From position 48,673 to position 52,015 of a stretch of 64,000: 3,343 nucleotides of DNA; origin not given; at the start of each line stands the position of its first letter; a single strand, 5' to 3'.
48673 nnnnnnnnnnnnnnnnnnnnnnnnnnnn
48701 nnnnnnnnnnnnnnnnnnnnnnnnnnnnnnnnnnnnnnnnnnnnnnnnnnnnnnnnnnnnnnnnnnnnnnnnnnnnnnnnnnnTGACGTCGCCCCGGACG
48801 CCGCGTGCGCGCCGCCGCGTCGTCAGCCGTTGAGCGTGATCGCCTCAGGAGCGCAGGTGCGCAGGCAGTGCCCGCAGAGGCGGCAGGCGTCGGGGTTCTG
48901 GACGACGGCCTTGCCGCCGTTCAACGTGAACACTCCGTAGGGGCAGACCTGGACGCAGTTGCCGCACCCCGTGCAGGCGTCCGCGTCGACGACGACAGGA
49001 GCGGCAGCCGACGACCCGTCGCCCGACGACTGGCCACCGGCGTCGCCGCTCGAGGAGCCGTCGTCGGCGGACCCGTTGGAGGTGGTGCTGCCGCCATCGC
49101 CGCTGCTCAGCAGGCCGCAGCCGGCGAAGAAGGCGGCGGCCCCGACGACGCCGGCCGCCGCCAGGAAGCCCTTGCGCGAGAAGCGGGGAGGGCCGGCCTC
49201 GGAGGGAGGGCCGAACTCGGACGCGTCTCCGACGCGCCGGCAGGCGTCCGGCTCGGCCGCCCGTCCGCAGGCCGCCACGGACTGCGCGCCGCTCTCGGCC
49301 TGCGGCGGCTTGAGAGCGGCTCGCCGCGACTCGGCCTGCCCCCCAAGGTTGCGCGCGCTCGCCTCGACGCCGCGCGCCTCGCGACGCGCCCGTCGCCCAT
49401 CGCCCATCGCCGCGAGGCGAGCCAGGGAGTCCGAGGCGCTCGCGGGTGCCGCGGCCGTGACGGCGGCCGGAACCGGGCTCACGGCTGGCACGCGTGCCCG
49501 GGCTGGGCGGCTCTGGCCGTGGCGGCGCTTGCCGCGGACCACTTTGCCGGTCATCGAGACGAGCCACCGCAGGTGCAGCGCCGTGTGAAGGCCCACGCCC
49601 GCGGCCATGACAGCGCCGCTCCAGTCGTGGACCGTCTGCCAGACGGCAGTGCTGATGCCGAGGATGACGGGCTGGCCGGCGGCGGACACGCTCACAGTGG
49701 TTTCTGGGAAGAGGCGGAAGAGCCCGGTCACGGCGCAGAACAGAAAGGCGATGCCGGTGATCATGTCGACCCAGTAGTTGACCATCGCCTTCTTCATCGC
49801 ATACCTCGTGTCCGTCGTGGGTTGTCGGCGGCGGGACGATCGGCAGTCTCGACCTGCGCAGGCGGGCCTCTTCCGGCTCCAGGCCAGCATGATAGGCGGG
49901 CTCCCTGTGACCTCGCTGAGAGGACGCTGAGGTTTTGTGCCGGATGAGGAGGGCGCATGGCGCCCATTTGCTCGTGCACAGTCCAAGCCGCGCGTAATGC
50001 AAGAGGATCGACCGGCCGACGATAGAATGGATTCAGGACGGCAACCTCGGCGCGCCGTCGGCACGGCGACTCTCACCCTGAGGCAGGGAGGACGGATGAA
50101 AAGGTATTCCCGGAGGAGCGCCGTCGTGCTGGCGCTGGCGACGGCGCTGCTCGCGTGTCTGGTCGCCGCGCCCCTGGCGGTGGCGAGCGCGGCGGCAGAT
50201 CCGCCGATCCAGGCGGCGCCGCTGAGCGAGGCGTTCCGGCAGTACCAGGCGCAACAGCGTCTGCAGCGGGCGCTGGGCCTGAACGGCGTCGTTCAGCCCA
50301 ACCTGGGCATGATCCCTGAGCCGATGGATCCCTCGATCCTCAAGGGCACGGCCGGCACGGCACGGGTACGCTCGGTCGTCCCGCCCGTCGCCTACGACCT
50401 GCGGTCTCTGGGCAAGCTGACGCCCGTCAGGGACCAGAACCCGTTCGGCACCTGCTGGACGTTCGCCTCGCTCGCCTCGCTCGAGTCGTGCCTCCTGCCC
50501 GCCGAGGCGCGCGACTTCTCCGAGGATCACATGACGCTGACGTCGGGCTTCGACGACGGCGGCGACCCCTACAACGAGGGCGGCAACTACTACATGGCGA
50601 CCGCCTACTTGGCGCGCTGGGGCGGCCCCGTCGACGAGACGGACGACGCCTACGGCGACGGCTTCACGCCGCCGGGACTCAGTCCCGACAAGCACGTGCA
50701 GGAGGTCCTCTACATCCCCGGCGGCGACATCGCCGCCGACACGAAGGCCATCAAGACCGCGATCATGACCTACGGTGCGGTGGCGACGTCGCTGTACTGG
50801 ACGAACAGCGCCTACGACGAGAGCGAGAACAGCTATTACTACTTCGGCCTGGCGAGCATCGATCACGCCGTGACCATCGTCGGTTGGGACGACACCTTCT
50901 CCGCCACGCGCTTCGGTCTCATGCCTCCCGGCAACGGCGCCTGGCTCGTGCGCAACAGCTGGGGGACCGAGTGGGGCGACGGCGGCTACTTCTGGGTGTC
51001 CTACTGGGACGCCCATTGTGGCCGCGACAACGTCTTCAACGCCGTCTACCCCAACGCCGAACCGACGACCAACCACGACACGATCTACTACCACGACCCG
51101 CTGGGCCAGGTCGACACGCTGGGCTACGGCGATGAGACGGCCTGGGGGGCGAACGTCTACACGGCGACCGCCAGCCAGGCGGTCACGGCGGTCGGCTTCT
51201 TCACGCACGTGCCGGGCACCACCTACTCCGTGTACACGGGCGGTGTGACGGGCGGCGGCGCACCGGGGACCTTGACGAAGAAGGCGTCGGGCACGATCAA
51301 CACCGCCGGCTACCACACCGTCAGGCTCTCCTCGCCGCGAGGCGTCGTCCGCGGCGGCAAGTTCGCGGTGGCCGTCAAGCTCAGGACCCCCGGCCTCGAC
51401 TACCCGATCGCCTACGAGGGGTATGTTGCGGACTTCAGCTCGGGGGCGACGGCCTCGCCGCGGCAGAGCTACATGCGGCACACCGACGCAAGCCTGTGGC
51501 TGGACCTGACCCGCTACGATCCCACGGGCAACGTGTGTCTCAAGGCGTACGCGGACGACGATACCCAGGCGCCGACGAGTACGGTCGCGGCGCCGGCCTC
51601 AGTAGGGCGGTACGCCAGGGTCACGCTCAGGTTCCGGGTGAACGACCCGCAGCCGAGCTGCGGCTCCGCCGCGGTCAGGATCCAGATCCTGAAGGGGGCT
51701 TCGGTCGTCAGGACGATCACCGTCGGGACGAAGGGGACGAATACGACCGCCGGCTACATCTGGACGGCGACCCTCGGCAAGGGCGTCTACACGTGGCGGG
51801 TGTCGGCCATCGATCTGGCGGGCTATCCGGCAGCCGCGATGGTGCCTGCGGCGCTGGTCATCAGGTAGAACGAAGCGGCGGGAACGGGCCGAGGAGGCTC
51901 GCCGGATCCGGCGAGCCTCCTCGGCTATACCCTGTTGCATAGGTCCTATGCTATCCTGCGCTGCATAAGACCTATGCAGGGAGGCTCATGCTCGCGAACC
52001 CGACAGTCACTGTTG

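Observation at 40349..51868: Three secreted proteases of two unrelated families end in the same ~100-aa basic domain: candidate lineage-specific surface-sorting signal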

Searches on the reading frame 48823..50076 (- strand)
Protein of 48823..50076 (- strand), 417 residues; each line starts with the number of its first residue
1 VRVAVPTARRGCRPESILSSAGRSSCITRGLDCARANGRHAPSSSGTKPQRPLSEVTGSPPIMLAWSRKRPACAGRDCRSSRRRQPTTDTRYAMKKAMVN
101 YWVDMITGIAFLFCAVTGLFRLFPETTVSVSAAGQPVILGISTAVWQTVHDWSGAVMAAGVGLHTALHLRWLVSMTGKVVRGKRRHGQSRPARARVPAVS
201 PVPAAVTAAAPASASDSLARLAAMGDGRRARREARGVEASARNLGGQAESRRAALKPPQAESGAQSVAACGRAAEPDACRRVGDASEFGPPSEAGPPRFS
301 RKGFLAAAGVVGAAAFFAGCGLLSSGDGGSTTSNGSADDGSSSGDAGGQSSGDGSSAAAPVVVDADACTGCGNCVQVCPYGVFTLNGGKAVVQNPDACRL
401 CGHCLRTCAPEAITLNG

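Call 69: search_protein_families(library=pfam, proteins=[window:48823-50076:-], max_evalue=0.001)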
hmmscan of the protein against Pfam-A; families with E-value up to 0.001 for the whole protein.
window:48823-50076:- (417 aa): 14 families
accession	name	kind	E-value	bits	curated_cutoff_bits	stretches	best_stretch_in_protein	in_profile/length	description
PF12837.12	Fer4_6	-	6.8e-11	42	25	1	361-383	2-24/24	4Fe-4S binding domain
PF12838.12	Fer4_7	-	8.7e-10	39.4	27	2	368-409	2-49/52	4Fe-4S dicluster domain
PF00037.32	Fer4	-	2e-09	37.3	21.1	1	361-383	1-23/24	4Fe-4S binding domain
PF14358.11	DUF4405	-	2.5e-09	38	26.7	1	102-168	1-65/66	Domain of unknown function (DUF4405)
PF13237.11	Fer4_10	-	6.4e-09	36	25.5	1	361-408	2-52/53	4Fe-4S dicluster domain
PF12797.12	Fer4_2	-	6.7e-09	35.6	24.5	1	360-380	2-22/22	4Fe-4S binding domain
PF13187.11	Fer4_9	-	1.7e-07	31.5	27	1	367-412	1-51/52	4Fe-4S dicluster domain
PF01292.26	Ni_hydr_CYTB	-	3.1e-05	24.3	30.1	1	82-170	86-164/179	Prokaryotic cytochrome b561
PF13183.11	Fer4_8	-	4.6e-05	24.3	27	1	363-382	49-68/68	4Fe-4S dicluster domain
PF14697.11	Fer4_21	-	5.6e-05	23.6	35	0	361-380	34-53/59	4Fe-4S dicluster domain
PF13459.11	Fer4_15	-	5.8e-05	24.1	22.4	1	361-392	1-32/66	4Fe-4S single cluster domain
PF12800.12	Fer4_4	-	0.00033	21.2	24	0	366-381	2-17/17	4Fe-4S binding domain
PF13484.11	Fer4_16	-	0.00037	21.6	30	0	368-386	2-20/66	4Fe-4S double cluster binding domain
PF13534.11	Fer4_17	-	0.00096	20.1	22.2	0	364-382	42-60/61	4Fe-4S dicluster domain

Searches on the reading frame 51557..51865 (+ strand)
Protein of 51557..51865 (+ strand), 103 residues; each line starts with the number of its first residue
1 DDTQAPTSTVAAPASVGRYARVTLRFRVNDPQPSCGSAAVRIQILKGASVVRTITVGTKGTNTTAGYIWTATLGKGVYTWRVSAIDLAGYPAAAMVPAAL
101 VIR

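Call 6: search_protein_families(library=pfam, proteins=[window:51557-51865:+], max_evalue=10)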
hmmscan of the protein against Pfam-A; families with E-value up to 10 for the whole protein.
seq(103 aa): 1 family
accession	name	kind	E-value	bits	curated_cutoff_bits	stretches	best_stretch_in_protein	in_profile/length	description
PF19077.6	Big_13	-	0.054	14.4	27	1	40-90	43-89/102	Bacterial Ig-like domain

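Call 58: search_protein_families(library=ncbifam, proteins=[window:51560-51865:+], max_evalue=10)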
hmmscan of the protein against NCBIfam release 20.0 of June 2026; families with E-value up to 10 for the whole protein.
window:51560-51865:+ (102 aa): 0 families

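Call 71: predict_structure(alignment_id=A7)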
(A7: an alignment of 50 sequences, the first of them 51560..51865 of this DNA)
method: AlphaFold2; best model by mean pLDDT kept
length: 102 residues; sequences in the alignment: 50
mean_pLDDT: 87.5   pTM: 0.76
mean pLDDT of the five models: 87.5, 84.9, 84.6, 81.4, 79.4
residues with pLDDT >= 90: 56; 70-90: 39; 50-70: 7; < 50: 0
segments of 3 or more residues with pLDDT < 50: none
pLDDT, mean of each block of 10 residues (from residue 1): 75 92 89 80 94 92 92 94 83 84 94
secondary structure, 60 per line:
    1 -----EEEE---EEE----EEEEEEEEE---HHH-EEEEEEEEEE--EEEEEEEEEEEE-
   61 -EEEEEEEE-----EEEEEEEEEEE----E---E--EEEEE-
elements in order: E6-9 E13-15 E20-28 E36-45 E48-59 E62-69 E75-85 E97-101

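Call 73: fold_search(model_id=the predicted structure, library=pdb)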
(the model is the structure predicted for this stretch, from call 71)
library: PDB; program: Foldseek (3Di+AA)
matches with E <= 10: 1999; with E <= 0.001: 1
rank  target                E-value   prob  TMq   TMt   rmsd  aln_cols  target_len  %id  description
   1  3idu_B                3.6e-04  1.00  0.50  0.47   5.5       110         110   15  Crystal Structure of the CARDB domain of the PF1109 protein in complex with di-metal ions from Pyrococcus furiosus, No (released 2009-08-04)
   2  8bg8_H                1.0e-03  1.00  0.60  0.52   5.9       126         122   10  SARS-CoV-2 S protein in complex with pT1696 Fab (released 2023-11-08)
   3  7k9j_H                1.2e-03  1.00  0.56  0.49   6.1       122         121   14  SARS-CoV-2 Spike in complex with neutralizing Fab 2H04 (three down conformation) (released 2021-09-29)
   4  8s5s                  1.4e-03  1.00  0.60  0.20   4.3       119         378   11  Crystal structure of a Sulfite dehydrogenase from Thermus thermophilus (released 2024-11-27)
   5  3noi_A                1.4e-03  1.00  0.59  0.53   4.8       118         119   13  Crystal Structure of Natural Killer Cell Cytotoxicity Receptor NKp30 (NCR3) (released 2011-03-30)
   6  6vhi                  1.5e-03  1.00  0.53  0.51   4.9       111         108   12  Crystal structure of the human ILRUN Fw domain (released 2020-07-01)
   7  7upa_B                1.8e-03  1.00  0.57  0.51   6.4       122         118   12  Prefusion-stabilized Nipah virus fusion protein complexed with Fab 1H8 (released 2023-03-29)
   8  4a2m_C                1.9e-03  1.00  0.62  0.11   4.4       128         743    9  Structure of the periplasmic domain of the heparin and heparan sulphate sensing hybrid two component system BT4663 in  (released 2012-05-02)
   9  6y0k                  2.1e-03  1.00  0.61  0.21   4.3       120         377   11  Sulfite oxidase from Thermus thermophilus with coordinated phosphate (released 2020-08-05)
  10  2dqd_H                2.1e-03  1.00  0.51  0.47   5.3       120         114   10  Crystal structure of hyhel-10 FV mutant (Hy50f) complexed with hen egg lysozyme (released 2007-01-23)
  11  2dqg_H                2.1e-03  1.00  0.51  0.47   5.3       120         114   10  Crystal structure of hyhel-10 FV mutant (Hy53f) complexed with hen egg lysozyme (released 2007-01-23)
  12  2dqc_H                2.2e-03  1.00  0.51  0.47   5.3       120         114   10  Crystal structure of hyhel-10 FV mutant(Hy33f) complexed with hen egg lysozyme (released 2007-01-23)
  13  2dqe_H                2.2e-03  1.00  0.51  0.47   5.3       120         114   10  Crystal structure of hyhel-10 FV mutant (Hy53a) complexed with hen egg lysozyme (released 2007-01-23)
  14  2blf_A                2.3e-03  1.00  0.65  0.22   3.9       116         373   15  Sulfite dehydrogenase from Starkeya Novella (released 2005-04-28)
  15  9mnz_D                2.3e-03  1.00  0.58  0.50   6.0       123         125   10  Cryo-EM structure of human MPC in complex with UK5099 in nanodiscs (released 2025-03-05)
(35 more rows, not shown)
